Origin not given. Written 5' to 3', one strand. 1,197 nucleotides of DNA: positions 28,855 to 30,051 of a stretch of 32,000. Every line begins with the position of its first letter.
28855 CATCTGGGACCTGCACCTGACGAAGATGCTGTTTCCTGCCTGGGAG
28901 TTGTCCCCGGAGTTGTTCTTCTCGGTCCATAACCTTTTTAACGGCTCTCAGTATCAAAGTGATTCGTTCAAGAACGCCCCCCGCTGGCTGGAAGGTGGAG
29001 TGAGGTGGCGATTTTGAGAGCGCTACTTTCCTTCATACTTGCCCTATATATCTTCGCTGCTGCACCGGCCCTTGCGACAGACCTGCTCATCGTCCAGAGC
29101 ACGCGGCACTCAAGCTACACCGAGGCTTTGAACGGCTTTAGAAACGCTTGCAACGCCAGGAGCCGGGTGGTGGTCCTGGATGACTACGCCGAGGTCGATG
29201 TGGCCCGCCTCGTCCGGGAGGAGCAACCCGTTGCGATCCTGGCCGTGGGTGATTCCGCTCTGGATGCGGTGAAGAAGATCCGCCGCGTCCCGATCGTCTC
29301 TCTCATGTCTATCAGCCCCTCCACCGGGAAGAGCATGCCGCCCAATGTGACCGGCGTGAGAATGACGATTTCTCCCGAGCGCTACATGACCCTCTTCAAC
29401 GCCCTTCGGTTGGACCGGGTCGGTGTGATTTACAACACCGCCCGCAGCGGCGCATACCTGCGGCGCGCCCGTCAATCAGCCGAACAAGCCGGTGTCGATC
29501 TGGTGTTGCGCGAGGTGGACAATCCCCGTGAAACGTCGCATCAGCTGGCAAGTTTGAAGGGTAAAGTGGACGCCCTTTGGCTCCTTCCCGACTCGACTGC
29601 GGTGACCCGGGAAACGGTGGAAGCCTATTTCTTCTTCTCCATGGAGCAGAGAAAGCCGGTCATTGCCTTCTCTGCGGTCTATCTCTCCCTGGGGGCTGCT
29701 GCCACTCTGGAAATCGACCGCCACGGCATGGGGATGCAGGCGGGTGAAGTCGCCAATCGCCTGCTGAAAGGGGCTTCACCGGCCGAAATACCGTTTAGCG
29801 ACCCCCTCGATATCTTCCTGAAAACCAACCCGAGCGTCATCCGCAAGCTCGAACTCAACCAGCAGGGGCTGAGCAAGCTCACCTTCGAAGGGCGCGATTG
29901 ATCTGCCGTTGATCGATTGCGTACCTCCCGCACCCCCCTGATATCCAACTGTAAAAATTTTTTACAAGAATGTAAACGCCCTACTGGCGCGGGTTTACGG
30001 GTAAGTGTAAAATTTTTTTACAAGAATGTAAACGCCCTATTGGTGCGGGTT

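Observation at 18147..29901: RiPP island embedded between a two-component system and a TonB receptor/periplasmic binding protein pair: a possible peptide export-and-sensing circuit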

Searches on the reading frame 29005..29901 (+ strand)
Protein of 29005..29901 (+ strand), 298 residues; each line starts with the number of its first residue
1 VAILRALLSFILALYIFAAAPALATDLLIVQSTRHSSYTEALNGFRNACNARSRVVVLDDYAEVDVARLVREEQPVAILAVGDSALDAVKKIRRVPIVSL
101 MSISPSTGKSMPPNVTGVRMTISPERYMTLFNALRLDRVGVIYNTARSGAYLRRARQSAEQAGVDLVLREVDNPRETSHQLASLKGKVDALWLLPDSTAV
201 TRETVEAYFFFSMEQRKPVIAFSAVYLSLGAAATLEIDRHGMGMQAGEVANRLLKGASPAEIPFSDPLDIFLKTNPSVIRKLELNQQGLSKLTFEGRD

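Call 9: search_protein_families(library=ncbifam, proteins=[window:29005-29901:+], max_evalue=0.01)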
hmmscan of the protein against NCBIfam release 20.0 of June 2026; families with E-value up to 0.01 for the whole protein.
window:29005-29901:+ (298 aa): 1 family
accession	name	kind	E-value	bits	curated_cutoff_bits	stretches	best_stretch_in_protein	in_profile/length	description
NF041285.1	ABC_SBP_TrpX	equivalog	8.6e-12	44.8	390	1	113-284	137-311/322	tryptophan ABC transporter substrate-binding protein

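Call 10: search_protein_families(library=pfam, proteins=[window:29005-29901:+], max_evalue=0.01)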
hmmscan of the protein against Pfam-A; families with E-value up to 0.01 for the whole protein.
window:29005-29901:+ (298 aa): 1 family
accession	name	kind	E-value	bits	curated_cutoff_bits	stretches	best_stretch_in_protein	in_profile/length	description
PF04392.18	ABC_sub_bind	-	1.1e-20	74.5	25.9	1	68-285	54-280/293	ABC transporter substrate binding protein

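Call 30: find_homologous_proteins(query=window:29005-29901:+, max_evalue=1e-10)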
Query window:29005-29901:+ (298 aa): 175 proteins with E <= 1e-10 among 8000 candidates; the best 120 are listed.
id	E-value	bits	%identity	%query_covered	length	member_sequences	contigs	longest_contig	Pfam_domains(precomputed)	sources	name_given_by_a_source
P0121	6.0e-186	634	100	100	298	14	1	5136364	PF04392.19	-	-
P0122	7.6e-144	496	77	99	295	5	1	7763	PF04392.19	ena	-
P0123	1.5e-117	410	66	99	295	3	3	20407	PF04392.19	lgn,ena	-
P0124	1.9e-117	409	65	99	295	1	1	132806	PF04392.19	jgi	jgi:ABC-type uncharacterized transport system substrate-binding protein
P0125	1.1e-116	407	66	99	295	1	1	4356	PF04392.19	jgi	jgi:putative tryptophan/tyrosine transport system substrate-binding protein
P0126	7.0e-115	401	65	99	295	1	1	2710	PF04392.19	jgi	jgi:putative tryptophan/tyrosine transport system substrate-binding protein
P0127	1.1e-109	384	63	95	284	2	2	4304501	PF04392.19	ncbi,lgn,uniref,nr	ncbi:ABC transporter, periplasmic substrate-binding protein [Geotalea daltonii FRC-32]|uniref:ABC tr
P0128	7.2e-107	375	64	89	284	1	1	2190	PF04392.19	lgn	-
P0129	1.0e-105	371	59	95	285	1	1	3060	PF04392.19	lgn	-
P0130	5.3e-103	362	62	87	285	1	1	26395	PF04392.19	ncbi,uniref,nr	ncbi:ABC transporter substrate binding protein [Geotalea sp. SG265]|uniref:ABC transporter substrate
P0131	2.5e-102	360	61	88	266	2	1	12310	PF04392.19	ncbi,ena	-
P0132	9.7e-101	355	61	89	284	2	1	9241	PF04392.19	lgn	-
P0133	2.9e-93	330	54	96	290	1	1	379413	PF04392.19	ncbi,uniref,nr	ncbi:ABC transporter substrate-binding protein [Geomesophilobacter sediminis]|uniref:ABC transporter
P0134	1.4e-88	315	53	95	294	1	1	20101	PF04392.19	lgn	-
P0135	7.3e-86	306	55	94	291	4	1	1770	PF04392.19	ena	-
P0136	8.4e-86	306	50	89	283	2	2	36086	PF04392.19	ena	-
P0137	3.5e-85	304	57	88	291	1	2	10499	PF04392.19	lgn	-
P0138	8.8e-85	302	49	95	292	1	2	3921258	PF04392.19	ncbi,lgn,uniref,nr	ncbi:ABC transporter substrate-binding protein [Geobacter sp. AOG2]|uniref:ABC transporter substrate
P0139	1.1e-84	302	54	88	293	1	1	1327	PF04392.19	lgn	-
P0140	2.9e-84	301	56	88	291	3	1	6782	PF04392.19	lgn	-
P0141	3.6e-84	300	52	85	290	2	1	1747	PF04392.19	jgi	jgi:putative tryptophan/tyrosine transport system substrate-binding protein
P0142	4.2e-84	300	55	94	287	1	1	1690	PF04392.19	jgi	jgi:putative ABC transport system substrate-binding protein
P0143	5.0e-84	300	55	88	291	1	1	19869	PF04392.19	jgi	jgi:putative ABC transport system substrate-binding protein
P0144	5.1e-84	300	55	88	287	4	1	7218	PF04392.19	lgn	-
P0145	1.8e-83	298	53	87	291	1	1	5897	PF04392.19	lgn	-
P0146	2.3e-83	298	54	88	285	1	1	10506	PF04392.19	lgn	-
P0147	2.8e-83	297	48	92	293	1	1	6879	PF04392.19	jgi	jgi:putative tryptophan/tyrosine transport system substrate-binding protein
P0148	4.9e-83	297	54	88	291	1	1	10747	PF04392.19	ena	-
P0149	1.1e-82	296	51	97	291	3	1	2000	PF04392.19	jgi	-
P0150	1.6e-82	295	51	94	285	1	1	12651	PF04392.19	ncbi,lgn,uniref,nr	ncbi:MAG: ABC transporter substrate-binding protein [Trichlorobacter sp.]|uniref:ABC transporter sub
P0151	2.4e-82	294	52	88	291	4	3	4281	PF04392.19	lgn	-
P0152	2.6e-82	294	48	98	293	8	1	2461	PF04392.19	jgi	jgi:putative tryptophan/tyrosine transport system substrate-binding protein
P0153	3.0e-82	294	53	89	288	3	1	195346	PF04392.19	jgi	jgi:putative ABC transport system substrate-binding protein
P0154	3.9e-82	294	51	94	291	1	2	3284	PF04392.19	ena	-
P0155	5.3e-82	293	53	88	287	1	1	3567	PF04392.19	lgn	-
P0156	5.4e-82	293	53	94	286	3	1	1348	PF04392.19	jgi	jgi:putative tryptophan/tyrosine transport system substrate-binding protein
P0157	1.4e-81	292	53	89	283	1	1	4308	PF04392.19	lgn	-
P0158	1.5e-81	292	54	86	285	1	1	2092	PF04392.19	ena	-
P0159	1.5e-81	292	52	88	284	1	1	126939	PF04392.19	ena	-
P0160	1.6e-81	292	52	87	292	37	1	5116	PF04392.19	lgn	-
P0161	2.1e-81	291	53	88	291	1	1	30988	PF04392.19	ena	-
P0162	2.5e-81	291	49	94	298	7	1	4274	PF04392.19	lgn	-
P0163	5.2e-81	290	53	88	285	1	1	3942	PF04392.19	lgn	-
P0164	6.6e-81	290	51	94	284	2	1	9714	PF04392.19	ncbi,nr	ncbi:MAG: ABC transporter substrate binding protein [Desulfuromonadaceae bacterium]|nr:ABC transport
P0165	7.4e-81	290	51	88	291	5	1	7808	PF04392.19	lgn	-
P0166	8.2e-81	289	52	88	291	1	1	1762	PF04392.19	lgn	-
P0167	8.7e-81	289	51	94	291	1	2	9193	PF04392.19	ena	-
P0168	9.3e-81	289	51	90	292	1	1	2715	PF04392.19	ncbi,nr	ncbi:MAG: ABC transporter substrate binding protein [Geobacter sp.]|nr:ABC transporter substrate bin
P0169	1.6e-80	288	53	89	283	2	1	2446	PF04392.19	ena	-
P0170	1.9e-80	288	50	94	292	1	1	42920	PF04392.19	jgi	-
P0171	2.3e-80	288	50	94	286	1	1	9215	PF04392.19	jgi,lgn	jgi:putative ABC transport system substrate-binding protein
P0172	3.5e-80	287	52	88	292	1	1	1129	PF04392.19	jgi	jgi:putative ABC transport system substrate-binding protein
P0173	4.1e-80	287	50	95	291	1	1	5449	PF04392.19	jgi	-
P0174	6.8e-80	286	52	92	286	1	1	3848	PF04392.19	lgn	-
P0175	7.0e-80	286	51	87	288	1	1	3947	PF04392.19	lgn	-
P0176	7.7e-80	286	51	94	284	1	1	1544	PF04392.19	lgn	-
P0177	1.2e-79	286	52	88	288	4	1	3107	PF04392.19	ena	-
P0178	1.5e-79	285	52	94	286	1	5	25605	PF04392.19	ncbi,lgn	-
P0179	2.5e-79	285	53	88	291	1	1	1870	PF04392.19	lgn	-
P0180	2.5e-79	285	49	94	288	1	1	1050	PF04392.19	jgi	-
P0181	4.4e-79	284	48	96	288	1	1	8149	PF04392.19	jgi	-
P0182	6.9e-79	283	51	88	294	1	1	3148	PF04392.19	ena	-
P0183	9.0e-79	283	49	95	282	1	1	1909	PF04392.19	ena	-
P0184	1.2e-78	282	48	94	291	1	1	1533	PF04392.19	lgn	-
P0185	1.3e-78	282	50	94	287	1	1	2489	PF04392.19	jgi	jgi:putative ABC transport system substrate-binding protein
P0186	1.3e-78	282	50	91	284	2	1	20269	PF04392.19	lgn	-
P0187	1.7e-78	282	51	94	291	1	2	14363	PF04392.19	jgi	jgi:putative ABC transport system substrate-binding protein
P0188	1.8e-78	282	48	92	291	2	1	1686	PF04392.19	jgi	jgi:putative tryptophan/tyrosine transport system substrate-binding protein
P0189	2.1e-78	281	52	86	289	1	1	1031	PF04392.19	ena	-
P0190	2.5e-78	281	51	93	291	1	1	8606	PF04392.19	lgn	-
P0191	2.8e-78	281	50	95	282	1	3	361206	PF04392.19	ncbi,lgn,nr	ncbi:MAG: ABC transporter substrate-binding protein [Geobacter sp.]|nr:MAG: ABC transporter substrat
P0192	3.4e-78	281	47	94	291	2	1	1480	PF04392.19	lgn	-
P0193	3.4e-78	281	50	87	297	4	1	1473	PF04392.19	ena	-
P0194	3.7e-78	281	48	89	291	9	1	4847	PF04392.19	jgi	jgi:putative tryptophan/tyrosine transport system substrate-binding protein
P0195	4.3e-78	280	51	94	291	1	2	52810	PF04392.19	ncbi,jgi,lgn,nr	ncbi:MAG: ABC transporter substrate-binding protein [Deltaproteobacteria bacterium]|jgi:putative ABC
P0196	4.6e-78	280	50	94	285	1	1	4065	PF04392.19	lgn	-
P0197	6.6e-78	280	48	95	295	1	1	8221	PF04392.19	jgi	jgi:putative tryptophan/tyrosine transport system substrate-binding protein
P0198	7.0e-78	280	50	95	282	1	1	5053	PF04392.19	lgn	-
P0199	2.4e-77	278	45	98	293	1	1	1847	PF04392.19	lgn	-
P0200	3.9e-77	277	53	88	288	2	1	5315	PF04392.19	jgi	-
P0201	3.9e-77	277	50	95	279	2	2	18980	PF04392.19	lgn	-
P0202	4.0e-77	277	52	88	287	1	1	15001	PF04392.19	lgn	-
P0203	7.1e-77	276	50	94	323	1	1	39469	PF04392.19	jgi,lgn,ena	-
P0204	8.7e-77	276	51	88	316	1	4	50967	PF04392.19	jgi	jgi:putative tryptophan/tyrosine transport system substrate-binding protein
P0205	1.5e-76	275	51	90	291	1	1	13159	PF04392.19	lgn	-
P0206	1.8e-76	275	48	89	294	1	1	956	PF04392.19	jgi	jgi:putative ABC transport system substrate-binding protein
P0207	1.9e-76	275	51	88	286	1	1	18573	PF04392.19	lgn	-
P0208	2.2e-76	275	50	95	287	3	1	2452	PF04392.19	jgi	jgi:putative ABC transport system substrate-binding protein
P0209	3.6e-76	274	48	98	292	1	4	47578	PF04392.19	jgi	jgi:putative tryptophan/tyrosine transport system substrate-binding protein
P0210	3.8e-76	274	51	88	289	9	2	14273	PF04392.19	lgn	-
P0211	4.1e-76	274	47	92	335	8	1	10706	PF04392.19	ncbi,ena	-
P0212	4.3e-76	274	51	88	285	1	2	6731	PF04392.19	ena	-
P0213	4.9e-76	274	49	96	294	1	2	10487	PF04392.19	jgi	-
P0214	6.2e-76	273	50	91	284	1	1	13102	PF04392.19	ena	-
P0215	9.2e-76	273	49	95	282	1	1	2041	PF04392.19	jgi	jgi:putative ABC transport system substrate-binding protein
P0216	1.0e-75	273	50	93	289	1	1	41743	PF04392.19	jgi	jgi:putative tryptophan/tyrosine transport system substrate-binding protein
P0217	1.8e-75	272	50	89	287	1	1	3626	PF04392.19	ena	-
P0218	2.0e-75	272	51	88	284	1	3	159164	PF04392.19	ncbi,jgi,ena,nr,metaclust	ncbi:MAG: ABC transporter substrate-binding protein [Geobacteraceae bacterium GWC2_53_11]|nr:MAG: AB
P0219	3.1e-75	271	50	90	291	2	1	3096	PF04392.19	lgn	-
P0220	3.5e-75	271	49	94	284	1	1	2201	PF04392.19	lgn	-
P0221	4.3e-75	271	47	96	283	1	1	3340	PF04392.19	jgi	jgi:putative ABC transport system substrate-binding protein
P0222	5.1e-75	270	48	94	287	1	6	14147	PF04392.19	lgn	-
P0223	5.9e-75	270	50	89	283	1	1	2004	PF04392.19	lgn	-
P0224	9.7e-75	269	48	88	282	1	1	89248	PF04392.19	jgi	-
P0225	2.2e-74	268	48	97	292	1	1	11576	PF04392.19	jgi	jgi:putative tryptophan/tyrosine transport system substrate-binding protein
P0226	6.4e-74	267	48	87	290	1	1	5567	PF04392.19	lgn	-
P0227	6.8e-74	267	47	89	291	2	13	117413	PF04392.19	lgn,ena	-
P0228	8.7e-74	266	49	89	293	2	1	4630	PF04392.19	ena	-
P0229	1.2e-73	266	48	94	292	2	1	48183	PF04392.19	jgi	-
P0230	1.3e-73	266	50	89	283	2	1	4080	PF04392.19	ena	-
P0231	1.4e-73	266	46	96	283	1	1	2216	PF04392.19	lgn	-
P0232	2.3e-73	265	48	97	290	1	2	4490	PF04392.19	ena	-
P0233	2.8e-73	265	49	94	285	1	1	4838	PF04392.19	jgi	-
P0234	5.2e-73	264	48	89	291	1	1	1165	PF04392.19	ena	-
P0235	5.6e-73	264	48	95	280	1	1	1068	PF04392.19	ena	-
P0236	5.8e-73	264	49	88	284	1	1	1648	PF04392.19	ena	-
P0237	1.1e-72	263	47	95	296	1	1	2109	PF04392.19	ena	-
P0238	1.3e-72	263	48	89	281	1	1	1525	PF04392.19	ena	-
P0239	1.3e-72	263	47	98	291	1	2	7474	PF04392.19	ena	-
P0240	1.4e-72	262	48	88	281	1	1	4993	PF04392.19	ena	-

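Call 38: search_dna_similar(query=window:29005-29901:+, collection=plasmids, mode=protein, max_evalue=0.001, max_rows=40)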
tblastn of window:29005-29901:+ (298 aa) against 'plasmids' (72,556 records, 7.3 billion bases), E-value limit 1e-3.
Records with a match: 65; places in all: 66; records where one place covers at least 80% of the query: 3.
Best place of each record, by identity: <60% 65.
By first word of the organism name: Rhizobium 43; Bartonella 5; Sinorhizobium 4; Microvirga 2; Geobacter 1; Brevibacillus 1; Pseudomonas 1; Ilyobacter 1; Variovorax 1; Ralstonia 1; and 5 more.
By predicted mobility (MOB-suite, as given by PLSDB): non-mobilizable 28; mobilizable 22; conjugative 15.
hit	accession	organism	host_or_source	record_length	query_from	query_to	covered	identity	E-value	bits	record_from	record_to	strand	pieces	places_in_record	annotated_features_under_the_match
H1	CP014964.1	Geobacter anodireducens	-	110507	26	261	79%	36.8%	6e-40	155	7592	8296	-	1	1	hypothetical protein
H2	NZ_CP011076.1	Brevibacillus laterosporus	Oryza sativa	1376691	29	285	86%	27.4%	2e-13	78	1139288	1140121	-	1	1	none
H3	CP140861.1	Rhizobium ruizarguesonis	Trifolium pratense,whole organism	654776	28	275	83%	27.5%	1e-6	57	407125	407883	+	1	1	ABC transporter substrate-binding protein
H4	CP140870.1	Rhizobium ruizarguesonis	Trifolium pratense,whole organism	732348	28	275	83%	27.0%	6e-7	58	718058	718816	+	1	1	ABC transporter substrate-binding protein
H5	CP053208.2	Rhizobium leguminosarum bv. trifolii TA1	Trifolium spumosum L. (Annual ...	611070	46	275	77%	28.2%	4e-7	59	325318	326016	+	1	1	ABC transporter substrate-binding protein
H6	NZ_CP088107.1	Rhizobium ruizarguesonis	cell culture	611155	46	275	77%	28.2%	4e-7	59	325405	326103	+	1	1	ABC transporter substrate-binding protein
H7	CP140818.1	Rhizobium ruizarguesonis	Trifolium pratense,whole organism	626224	46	275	77%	28.2%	6e-7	58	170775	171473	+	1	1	ABC transporter substrate-binding protein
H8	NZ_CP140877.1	Rhizobium beringeri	Trifolium pratense,whole organism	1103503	46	275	77%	28.2%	9e-7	57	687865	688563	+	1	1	record has no annotation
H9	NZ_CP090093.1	Rhizobium leguminosarum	Galega,Cell culture,Plant nodule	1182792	46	275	77%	28.2%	1e-6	57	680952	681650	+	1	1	record has no annotation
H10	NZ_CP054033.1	Rhizobium indicum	Pisum sativum l. (pea),Pure culture,Pea ...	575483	46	275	77%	27.8%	2e-6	57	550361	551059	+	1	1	ABC transporter substrate-binding protein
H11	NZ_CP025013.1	Rhizobium leguminosarum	Lotus corniculatus,Bacteria culture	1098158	46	275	77%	27.8%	4e-6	56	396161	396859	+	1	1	record has no annotation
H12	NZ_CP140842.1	Rhizobium ruizarguesonis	Trifolium pratense,whole organism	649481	46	275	77%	27.8%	4e-6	56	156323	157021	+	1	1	ABC transporter substrate-binding protein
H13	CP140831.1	Rhizobium ruizarguesonis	Trifolium pratense,whole organism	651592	46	275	77%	27.8%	4e-6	56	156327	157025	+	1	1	ABC transporter substrate-binding protein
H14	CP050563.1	Rhizobium leguminosarum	Lathyrus sativus,cell culture,root ...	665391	46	275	77%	27.8%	5e-6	56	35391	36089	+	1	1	ABC transporter substrate-binding protein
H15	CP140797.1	Rhizobium beringeri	Trifolium pratense,whole organism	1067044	46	275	77%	27.8%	7e-6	55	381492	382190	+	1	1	ABC transporter substrate-binding protein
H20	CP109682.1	Pseudomonas aeruginosa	Homo sapiens,whole organism,swab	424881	66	281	72%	28.9%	3e-9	66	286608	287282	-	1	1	ABC transporter substrate-binding protein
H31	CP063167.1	Variovorax paradoxus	-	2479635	66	262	66%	30.0%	4e-7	59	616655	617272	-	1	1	ABC transporter substrate-binding protein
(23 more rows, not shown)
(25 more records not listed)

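Call 39: get_annotated_region(hit=H1, flank=7000)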
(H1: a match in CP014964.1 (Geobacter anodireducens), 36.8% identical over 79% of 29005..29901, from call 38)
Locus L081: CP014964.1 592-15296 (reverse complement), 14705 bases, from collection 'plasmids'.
description: Geobacter anodireducens strain SD-1 plasmid pSD, complete sequence
organism: Geobacter anodireducens (NCBI taxid 1340425)
taxonomy: Bacteria; Thermodesulfobacteriota; Desulfuromonadia; Geobacterales; Geobacteraceae; Geobacter; Geobacter anodireducens
host: -; source: -; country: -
typing (MOB-suite, as given by PLSDB): non-mobilizable; mating-pair formation MPF_F
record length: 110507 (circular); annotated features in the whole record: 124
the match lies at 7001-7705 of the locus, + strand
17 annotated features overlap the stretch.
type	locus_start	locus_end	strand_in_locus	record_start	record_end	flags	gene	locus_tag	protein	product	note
CDS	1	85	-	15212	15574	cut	-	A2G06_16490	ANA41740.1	hypothetical protein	-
CDS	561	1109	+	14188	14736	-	-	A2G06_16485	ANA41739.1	hypothetical protein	-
CDS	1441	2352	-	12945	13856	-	-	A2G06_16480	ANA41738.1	DNA polymerase III subunit epsilon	-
CDS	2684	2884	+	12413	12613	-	-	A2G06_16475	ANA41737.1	hypothetical protein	-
CDS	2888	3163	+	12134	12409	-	-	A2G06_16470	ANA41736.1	hypothetical protein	-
CDS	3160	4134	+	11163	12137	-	-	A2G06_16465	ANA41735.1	hypothetical protein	-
CDS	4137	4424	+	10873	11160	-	-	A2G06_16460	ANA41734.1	hypothetical protein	-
CDS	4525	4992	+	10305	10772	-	-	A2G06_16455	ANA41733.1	hypothetical protein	-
CDS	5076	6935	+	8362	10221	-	-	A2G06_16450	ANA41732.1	hypothetical protein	-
CDS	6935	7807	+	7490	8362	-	-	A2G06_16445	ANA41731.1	hypothetical protein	-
CDS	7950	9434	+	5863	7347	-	-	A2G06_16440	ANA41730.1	hypothetical protein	-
CDS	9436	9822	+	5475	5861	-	-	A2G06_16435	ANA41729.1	hypothetical protein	-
CDS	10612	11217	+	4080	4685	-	-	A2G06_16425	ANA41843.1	LexA family transcriptional regulator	-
CDS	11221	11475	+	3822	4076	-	-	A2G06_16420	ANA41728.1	hypothetical protein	-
CDS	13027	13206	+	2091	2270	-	-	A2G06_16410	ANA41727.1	hypothetical protein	-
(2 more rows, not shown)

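Call 40: get_annotated_region(hit=H20, flank=6000)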
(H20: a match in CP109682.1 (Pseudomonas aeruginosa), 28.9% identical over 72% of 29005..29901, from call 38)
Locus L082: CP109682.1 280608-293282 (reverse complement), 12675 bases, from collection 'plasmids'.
description: Pseudomonas aeruginosa strain 2017-45-169 plasmid p2017-45-169_2, complete sequence
organism: Pseudomonas aeruginosa (NCBI taxid 287)
taxonomy: Bacteria; Pseudomonadota; Gammaproteobacteria; Pseudomonadales; Pseudomonadaceae; Pseudomonas; Pseudomonas aeruginosa
host: -; source: Homo sapiens,whole organism,swab; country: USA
typing (MOB-suite, as given by PLSDB): non-mobilizable
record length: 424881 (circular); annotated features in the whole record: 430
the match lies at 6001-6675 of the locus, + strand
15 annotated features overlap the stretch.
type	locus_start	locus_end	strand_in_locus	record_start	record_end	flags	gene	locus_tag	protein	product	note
CDS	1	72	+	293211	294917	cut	-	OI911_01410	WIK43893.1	hypothetical protein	-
CDS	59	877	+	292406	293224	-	-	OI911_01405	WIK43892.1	phage BR0599 family protein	-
CDS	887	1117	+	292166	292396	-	-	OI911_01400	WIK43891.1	hypothetical protein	-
CDS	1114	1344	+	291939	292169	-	-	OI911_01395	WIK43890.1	hypothetical protein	-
CDS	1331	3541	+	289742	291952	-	-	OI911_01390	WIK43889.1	hypothetical protein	-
CDS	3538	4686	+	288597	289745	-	-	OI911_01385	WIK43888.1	DUF2793 domain-containing protein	-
CDS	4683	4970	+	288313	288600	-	-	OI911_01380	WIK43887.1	hypothetical protein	-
CDS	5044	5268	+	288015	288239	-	-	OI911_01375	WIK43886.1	hypothetical protein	-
CDS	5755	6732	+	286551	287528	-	-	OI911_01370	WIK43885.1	ABC transporter substrate-binding protein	-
CDS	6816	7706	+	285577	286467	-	-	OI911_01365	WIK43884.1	ABC transporter permease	-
CDS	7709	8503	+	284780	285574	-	-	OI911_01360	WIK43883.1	ABC transporter ATP-binding protein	-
CDS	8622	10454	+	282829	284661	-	-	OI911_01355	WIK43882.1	SLC13 family permease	-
CDS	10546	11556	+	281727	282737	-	rlmF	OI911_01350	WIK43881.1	23S rRNA (adenine(1618)-N(6))-methyltransferase RlmF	-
CDS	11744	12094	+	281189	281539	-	-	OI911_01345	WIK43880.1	CesT family type III secretion system chaperone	-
CDS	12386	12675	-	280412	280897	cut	-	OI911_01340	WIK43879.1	DUF2165 domain-containing protein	-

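Call 41: get_annotated_region(hit=H31, flank=6000)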
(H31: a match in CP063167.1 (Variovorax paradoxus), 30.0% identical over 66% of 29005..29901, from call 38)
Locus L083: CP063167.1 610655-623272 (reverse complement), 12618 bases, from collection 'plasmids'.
description: Variovorax paradoxus strain VAI-C plasmid unnamed, complete sequence
organism: Variovorax paradoxus (NCBI taxid 34073)
taxonomy: Bacteria; Pseudomonadota; Betaproteobacteria; Burkholderiales; Comamonadaceae; Variovorax; Variovorax paradoxus
host: -; source: -; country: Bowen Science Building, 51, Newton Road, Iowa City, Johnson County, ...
typing (MOB-suite, as given by PLSDB): non-mobilizable
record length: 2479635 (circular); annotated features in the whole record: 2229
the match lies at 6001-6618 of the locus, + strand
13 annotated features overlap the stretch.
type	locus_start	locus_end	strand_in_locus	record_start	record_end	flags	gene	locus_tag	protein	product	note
CDS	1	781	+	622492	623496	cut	-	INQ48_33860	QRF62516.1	Bug family tripartite tricarboxylate transporter substrate binding protein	-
CDS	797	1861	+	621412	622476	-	hppD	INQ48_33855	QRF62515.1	4-hydroxyphenylpyruvate dioxygenase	-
CDS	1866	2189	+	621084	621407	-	-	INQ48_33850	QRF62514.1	hypothetical protein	-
CDS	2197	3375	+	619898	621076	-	-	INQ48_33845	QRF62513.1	homogentisate 1,2-dioxygenase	-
CDS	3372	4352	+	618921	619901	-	-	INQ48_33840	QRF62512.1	fumarylacetoacetate hydrolase family protein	-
CDS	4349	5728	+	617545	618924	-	-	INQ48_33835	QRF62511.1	FAD-binding protein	-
CDS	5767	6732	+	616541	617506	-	-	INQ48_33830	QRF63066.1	ABC transporter substrate-binding protein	-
CDS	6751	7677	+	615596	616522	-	-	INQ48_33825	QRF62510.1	ABC transporter permease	-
CDS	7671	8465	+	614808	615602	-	-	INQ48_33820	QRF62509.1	ABC transporter ATP-binding protein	-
CDS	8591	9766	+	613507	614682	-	-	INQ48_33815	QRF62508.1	alpha-hydroxy-acid oxidizing protein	-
CDS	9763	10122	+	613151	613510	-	-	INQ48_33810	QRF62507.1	RidA family protein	-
CDS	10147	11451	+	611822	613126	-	-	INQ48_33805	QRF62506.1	MFS transporter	-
CDS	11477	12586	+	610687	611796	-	-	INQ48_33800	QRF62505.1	M14 family metallopeptidase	-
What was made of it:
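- On ABC importer: By contrast, distant plasmid homologues do have them (calls 40, 41).
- Tried and rejected: Plasmid homologues of the binding protein from other phyla are ordinary ABC transporters (calls 38, 40, 41).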
